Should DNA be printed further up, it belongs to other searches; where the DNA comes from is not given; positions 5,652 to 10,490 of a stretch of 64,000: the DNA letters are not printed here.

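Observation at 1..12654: PEP-CTERM giant protein next to its own four-pseudopilin cassette: candidate dedicated tip-complex/cargo export pair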

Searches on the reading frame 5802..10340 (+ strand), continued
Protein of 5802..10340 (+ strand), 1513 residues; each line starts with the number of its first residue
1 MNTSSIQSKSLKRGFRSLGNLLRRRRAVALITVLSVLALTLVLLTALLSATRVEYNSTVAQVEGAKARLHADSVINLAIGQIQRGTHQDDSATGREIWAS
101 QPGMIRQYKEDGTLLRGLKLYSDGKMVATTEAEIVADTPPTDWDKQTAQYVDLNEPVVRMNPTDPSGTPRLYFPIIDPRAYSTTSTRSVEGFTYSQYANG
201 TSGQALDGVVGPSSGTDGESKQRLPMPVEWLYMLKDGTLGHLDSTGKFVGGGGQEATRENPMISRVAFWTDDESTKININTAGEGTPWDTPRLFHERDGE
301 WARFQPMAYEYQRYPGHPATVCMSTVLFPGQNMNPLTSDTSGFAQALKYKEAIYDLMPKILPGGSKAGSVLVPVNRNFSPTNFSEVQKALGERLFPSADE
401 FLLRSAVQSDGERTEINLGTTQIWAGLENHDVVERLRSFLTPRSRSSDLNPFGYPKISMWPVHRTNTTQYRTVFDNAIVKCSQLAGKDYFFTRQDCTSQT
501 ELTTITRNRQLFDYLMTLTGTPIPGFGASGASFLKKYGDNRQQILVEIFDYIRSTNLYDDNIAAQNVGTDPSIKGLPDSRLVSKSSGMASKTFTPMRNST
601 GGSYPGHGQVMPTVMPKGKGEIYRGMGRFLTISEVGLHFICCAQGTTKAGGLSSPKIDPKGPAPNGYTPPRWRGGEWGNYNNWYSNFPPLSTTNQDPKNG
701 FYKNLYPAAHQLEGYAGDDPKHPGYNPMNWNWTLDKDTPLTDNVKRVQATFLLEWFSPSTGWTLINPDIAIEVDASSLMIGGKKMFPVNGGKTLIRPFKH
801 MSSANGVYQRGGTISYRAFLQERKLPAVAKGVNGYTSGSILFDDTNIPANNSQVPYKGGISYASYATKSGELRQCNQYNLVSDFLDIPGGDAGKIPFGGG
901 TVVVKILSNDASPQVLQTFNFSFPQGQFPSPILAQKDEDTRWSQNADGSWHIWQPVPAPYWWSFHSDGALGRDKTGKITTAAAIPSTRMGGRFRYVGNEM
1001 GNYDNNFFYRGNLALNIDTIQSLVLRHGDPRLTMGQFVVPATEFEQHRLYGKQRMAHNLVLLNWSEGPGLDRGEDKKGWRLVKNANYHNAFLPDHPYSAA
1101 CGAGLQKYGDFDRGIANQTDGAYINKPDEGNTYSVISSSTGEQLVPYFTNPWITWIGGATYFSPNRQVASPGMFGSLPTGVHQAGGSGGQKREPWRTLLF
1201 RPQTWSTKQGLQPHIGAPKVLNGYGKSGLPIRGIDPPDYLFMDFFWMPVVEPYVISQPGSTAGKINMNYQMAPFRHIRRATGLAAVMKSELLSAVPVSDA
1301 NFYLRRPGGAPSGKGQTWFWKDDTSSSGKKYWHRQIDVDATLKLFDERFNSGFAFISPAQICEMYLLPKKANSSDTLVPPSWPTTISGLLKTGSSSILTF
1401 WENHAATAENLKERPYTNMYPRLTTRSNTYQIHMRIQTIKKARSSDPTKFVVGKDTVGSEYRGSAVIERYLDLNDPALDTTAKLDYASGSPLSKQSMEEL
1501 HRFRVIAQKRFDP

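Call 91: find_encoding_contigs(protein=P0029, flank=10000, max_places=1)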
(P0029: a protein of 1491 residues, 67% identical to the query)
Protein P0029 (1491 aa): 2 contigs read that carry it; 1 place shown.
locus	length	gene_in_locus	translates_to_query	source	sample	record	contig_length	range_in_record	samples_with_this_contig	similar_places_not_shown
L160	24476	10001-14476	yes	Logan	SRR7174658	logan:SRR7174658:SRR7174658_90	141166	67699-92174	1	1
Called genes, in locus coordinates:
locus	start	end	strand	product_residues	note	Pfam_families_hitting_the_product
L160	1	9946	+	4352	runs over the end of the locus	PF12951:PATR (weak)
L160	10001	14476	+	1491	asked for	-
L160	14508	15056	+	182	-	-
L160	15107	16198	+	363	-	-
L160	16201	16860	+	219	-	-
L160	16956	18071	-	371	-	PF07730:HisKA_3, PF02518:HATPase_c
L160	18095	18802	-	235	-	PF00072:Response_reg, PF00196:GerE, PF08281:Sigma70_r4_2 (weak)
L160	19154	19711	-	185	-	-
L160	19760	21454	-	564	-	PF00528:BPD_transp_1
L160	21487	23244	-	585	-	PF01547:SBP_bac_1, PF13416:SBP_bac_8, PF13531:SBP_bac_11, PF13343:SBP_bac_6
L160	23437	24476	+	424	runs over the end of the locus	PF01011:PQQ (faint), PF13360:PQQ_2, PF13570:Beta-prop_ACSF4 (weak)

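Call 92: find_encoding_contigs(protein=P0094, flank=10000, max_places=1)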
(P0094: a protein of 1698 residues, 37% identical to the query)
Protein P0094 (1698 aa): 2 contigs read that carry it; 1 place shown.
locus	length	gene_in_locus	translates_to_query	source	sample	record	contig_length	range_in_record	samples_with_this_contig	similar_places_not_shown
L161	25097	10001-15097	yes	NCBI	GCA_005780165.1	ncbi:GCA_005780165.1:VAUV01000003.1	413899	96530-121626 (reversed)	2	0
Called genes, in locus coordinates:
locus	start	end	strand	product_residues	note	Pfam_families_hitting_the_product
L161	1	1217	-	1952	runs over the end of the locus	PF11974:bMG3, PF01835:MG2, PF07703:A2M_BRD, PF00207:A2M, PF07678:TED_complement (weak), PF17973:bMG10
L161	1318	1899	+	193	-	PF18306:LDcluster4, PF03641:Lysine_decarbox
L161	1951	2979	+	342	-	PF25145:NfeD1b_N, PF00574:CLP_protease (faint), PF01343:Peptidase_S49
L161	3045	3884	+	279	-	PF02517:Rce1-like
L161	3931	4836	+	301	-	PF00586:AIRS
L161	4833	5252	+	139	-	PF02367:TsaE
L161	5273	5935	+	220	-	PF00814:TsaD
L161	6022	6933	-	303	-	PF00483:NTP_transferase (weak), PF12804:NTP_transf_3 (weak)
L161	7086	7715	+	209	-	PF02581:TMP-TENI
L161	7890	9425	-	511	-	PF00587:tRNA-synt_2b, PF03129:HGTP_anticodon, PF09180:ProRS-C_1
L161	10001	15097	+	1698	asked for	-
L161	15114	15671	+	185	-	-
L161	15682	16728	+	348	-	PF07963:N_methyl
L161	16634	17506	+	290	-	PF07963:N_methyl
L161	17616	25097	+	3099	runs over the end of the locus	PF12951:PATR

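Call 93: find_encoding_contigs(protein=P0059, flank=10000, max_places=1)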
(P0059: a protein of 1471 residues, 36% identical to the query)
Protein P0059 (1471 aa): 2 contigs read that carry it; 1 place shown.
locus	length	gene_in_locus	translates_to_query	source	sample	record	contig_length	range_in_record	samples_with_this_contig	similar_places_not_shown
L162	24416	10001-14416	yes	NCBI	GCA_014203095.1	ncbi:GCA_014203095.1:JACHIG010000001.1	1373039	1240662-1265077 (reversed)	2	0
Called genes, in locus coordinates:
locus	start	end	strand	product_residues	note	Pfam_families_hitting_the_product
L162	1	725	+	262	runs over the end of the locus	-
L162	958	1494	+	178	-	PF02082:Rrf2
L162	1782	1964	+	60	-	PF10055:DUF2292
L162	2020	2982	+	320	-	PF00291:PALP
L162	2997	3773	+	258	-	PF24827:AstE_AspA_cat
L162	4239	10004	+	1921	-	PF12951:PATR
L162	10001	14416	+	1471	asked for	-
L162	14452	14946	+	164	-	-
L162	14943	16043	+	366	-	-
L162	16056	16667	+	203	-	PF07963:N_methyl (weak)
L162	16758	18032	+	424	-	PF07586:HXXSHH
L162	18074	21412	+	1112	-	PF07635:PSCyt1 (weak), PF07626:PSD3, PF07637:PSD5, PF07631:PSD4, PF07627:PSCyt3, PF07624:PSD2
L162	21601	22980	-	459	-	-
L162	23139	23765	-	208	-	-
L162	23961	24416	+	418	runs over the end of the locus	PF00890:FAD_binding_2, PF01266:DAO (weak), PF01494:FAD_binding_3, PF03486:HI0933_like (weak), PF04820:Trp_halogenase, PF07992:Pyr_redox_2 (weak), PF12831:FAD_oxidored, PF04820:Trp_halogenase, +1 more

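Call 94: find_encoding_contigs(protein=P0084, flank=10000, max_places=1)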
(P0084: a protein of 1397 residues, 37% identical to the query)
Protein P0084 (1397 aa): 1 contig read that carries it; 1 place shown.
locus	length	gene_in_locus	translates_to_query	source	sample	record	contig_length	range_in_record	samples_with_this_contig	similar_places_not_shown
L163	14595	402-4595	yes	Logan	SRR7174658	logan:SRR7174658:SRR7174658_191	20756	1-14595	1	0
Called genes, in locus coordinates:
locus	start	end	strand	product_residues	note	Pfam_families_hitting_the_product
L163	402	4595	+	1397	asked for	-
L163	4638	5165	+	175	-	-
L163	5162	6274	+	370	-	PF07963:N_methyl (weak)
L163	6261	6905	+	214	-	PF07963:N_methyl (weak)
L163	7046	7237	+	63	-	-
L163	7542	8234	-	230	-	-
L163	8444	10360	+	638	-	-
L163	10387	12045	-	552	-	-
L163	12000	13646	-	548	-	-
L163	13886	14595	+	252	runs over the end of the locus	PF19541:DUF6065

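Call 95: find_encoding_contigs(protein=P0049, flank=10000, max_places=1)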
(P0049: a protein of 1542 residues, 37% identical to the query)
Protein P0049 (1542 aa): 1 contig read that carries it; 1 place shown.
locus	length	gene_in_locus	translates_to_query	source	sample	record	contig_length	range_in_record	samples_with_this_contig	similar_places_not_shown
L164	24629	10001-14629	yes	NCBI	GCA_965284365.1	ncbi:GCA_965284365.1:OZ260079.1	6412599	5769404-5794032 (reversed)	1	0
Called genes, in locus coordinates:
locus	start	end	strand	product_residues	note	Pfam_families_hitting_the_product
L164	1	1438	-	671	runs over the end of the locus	PF25487:ETR1_N, PF08447:PAS_3, PF00512:HisKA, PF02518:HATPase_c, PF00072:Response_reg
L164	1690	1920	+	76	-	-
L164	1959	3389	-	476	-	PF00089:Trypsin, PF13365:Trypsin_2, PF00595:PDZ (weak), PF13180:PDZ_2, PF17820:PDZ_6, PF00595:PDZ (weak), PF13180:PDZ_2, PF17820:PDZ_6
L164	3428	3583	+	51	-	-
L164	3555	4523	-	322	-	PF00011:HSP20 (faint), PF17886:ArsA_HSP20 (faint)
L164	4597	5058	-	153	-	PF00011:HSP20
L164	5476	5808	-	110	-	-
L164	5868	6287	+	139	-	PF04226:Transgly_assoc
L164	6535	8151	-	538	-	-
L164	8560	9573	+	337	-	-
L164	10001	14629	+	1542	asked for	-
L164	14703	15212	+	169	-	-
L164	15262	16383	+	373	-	-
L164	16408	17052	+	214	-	PF07963:N_methyl (weak)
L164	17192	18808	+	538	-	-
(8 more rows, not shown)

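Call 96: find_encoding_contigs(protein=P0068, flank=10000, max_places=1)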
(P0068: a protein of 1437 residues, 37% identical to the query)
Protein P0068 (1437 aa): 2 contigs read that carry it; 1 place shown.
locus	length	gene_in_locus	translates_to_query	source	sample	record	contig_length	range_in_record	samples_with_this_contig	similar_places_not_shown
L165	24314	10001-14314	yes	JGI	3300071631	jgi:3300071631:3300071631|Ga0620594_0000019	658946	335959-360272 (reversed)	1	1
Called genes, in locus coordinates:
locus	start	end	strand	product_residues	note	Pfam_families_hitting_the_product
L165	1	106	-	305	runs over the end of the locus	PF00581:Rhodanese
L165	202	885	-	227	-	-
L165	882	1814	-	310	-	PF01384:PHO4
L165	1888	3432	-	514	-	PF03308:MeaB (faint), PF00448:SRP54 (weak), PF02492:cobW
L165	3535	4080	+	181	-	PF02082:Rrf2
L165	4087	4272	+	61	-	PF10055:DUF2292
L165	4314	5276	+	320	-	PF00291:PALP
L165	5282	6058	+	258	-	PF24827:AstE_AspA_cat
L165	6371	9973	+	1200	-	PF12951:PATR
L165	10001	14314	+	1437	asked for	-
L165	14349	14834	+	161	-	-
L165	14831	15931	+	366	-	-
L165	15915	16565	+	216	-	PF07963:N_methyl (weak)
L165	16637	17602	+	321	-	PF01595:CNNM, PF00571:CBS (faint)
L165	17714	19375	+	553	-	PF00884:Sulfatase, PF16347:SGSH_C, PF13405:EF-hand_6 (faint), PF00036:EF-hand_1 (faint), PF13202:EF-hand_5 (faint), PF13499:EF-hand_7 (weak)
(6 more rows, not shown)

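Call 97: find_encoding_contigs(protein=P0120, flank=10000, max_places=1)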
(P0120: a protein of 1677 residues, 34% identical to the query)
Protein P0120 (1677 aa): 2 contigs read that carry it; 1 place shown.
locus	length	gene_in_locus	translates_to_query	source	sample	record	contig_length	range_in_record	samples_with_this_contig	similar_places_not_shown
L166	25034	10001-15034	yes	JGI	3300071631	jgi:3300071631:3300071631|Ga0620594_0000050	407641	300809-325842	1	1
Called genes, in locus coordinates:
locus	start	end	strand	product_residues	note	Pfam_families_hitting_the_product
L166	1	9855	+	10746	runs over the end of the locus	-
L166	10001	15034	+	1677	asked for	-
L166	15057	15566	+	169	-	-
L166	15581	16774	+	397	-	-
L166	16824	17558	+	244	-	PF07963:N_methyl (weak)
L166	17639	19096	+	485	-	PF00478:IMPDH, PF03060:NMO (faint), PF00571:CBS, PF01070:FMN_dh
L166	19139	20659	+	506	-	PF00117:GATase, PF07722:Peptidase_C26, PF02540:NAD_synthase (faint), PF03054:tRNA_Me_trans (faint), PF00958:GMP_synt_C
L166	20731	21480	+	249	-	PF05685:Uma2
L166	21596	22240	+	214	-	PF02223:Thymidylate_kin, PF13521:AAA_28 (weak)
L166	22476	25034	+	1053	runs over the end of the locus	PF21941:SMEK_N, PF24885:TPR_NPHP3, PF13424:TPR_12, PF13424:TPR_12, PF13374:TPR_10, PF24885:TPR_NPHP3, PF13424:TPR_12, PF13424:TPR_12, +13 more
